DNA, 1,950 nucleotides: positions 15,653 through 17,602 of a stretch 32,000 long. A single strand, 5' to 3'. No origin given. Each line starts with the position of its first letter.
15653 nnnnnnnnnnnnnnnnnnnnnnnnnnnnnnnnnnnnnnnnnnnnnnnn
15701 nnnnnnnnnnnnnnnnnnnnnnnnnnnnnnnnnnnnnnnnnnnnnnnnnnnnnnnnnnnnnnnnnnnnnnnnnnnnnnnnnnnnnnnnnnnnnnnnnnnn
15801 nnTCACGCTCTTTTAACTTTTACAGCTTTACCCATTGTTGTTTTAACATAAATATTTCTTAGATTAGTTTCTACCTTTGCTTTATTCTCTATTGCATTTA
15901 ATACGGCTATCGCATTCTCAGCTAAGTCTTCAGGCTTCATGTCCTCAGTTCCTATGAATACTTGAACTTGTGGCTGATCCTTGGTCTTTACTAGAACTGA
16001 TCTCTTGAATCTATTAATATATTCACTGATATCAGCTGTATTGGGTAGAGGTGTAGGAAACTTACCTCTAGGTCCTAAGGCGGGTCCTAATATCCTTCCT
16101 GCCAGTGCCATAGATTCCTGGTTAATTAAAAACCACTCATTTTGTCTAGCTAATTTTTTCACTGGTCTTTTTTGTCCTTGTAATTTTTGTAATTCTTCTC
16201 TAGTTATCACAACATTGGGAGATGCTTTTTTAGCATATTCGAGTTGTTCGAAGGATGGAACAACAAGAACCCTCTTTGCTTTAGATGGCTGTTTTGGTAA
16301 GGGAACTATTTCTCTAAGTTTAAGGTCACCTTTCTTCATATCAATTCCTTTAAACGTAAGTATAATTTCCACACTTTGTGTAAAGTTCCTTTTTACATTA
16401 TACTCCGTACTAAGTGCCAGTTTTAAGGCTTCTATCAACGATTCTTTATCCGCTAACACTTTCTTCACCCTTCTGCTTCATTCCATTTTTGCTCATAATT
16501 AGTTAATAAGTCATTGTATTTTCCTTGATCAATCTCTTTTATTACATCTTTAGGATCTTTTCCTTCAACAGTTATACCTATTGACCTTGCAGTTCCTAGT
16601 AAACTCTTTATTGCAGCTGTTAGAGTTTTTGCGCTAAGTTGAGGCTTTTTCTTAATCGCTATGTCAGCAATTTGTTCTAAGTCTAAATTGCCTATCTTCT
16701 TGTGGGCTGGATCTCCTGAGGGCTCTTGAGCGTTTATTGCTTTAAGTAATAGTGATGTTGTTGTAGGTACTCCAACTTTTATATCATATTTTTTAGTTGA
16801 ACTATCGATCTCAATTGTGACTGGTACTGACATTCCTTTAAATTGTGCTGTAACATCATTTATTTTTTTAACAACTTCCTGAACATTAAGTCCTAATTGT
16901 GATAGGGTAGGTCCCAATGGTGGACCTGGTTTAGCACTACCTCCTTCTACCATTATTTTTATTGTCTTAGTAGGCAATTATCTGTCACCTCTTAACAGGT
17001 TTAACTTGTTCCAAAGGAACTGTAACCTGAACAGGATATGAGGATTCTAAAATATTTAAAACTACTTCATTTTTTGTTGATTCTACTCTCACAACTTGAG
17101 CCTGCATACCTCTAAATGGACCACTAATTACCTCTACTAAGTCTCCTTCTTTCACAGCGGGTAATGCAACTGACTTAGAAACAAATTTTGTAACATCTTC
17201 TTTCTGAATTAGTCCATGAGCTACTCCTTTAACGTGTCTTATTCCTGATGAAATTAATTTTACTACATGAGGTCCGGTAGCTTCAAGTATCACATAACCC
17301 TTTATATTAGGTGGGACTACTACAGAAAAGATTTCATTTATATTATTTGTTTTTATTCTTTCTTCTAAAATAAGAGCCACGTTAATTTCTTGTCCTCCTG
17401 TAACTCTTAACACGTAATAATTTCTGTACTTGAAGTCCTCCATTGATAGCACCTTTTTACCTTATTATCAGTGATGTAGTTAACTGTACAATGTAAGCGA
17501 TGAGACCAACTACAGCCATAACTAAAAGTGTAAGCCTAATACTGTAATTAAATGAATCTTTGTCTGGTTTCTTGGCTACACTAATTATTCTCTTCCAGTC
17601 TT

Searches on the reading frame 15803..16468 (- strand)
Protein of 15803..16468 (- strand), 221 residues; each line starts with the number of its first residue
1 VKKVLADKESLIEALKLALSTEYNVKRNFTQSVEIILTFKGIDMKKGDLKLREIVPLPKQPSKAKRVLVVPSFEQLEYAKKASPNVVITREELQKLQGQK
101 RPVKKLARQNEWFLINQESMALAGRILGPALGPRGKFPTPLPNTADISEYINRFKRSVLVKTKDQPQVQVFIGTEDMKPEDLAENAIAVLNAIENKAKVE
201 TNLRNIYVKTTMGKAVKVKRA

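Call 10: search_protein_families(library=pfam, proteins=[window:15803-16468:-], max_evalue=0.01)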
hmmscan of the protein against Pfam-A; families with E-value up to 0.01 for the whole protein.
window:15803-16468:- (221 aa): 1 family
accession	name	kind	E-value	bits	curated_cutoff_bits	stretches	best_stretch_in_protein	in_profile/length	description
PF00687.26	Ribosomal_L1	-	9.1e-44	149.8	32.2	1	24-213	5-197/198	Ribosomal protein L1p/L10e family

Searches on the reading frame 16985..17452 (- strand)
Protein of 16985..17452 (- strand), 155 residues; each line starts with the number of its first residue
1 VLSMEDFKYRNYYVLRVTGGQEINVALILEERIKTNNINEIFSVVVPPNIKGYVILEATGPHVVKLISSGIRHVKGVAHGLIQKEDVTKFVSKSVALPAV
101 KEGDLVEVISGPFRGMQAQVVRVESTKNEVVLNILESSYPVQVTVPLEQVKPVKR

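Call 10: search_protein_families(library=pfam, proteins=[window:16985-17452:-], max_evalue=0.01)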
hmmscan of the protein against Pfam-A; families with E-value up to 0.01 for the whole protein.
window:16985-17452:- (155 aa): 2 families
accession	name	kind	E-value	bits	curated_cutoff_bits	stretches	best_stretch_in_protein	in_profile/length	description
PF03439.18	Spt5-NGN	-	6.4e-23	80.9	22.4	1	11-90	1-83/84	Early transcription elongation factor of RNA pol II, NGN section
PF00467.35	KOW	-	3.9e-08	33.2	22.3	1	102-132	1-31/32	KOW motif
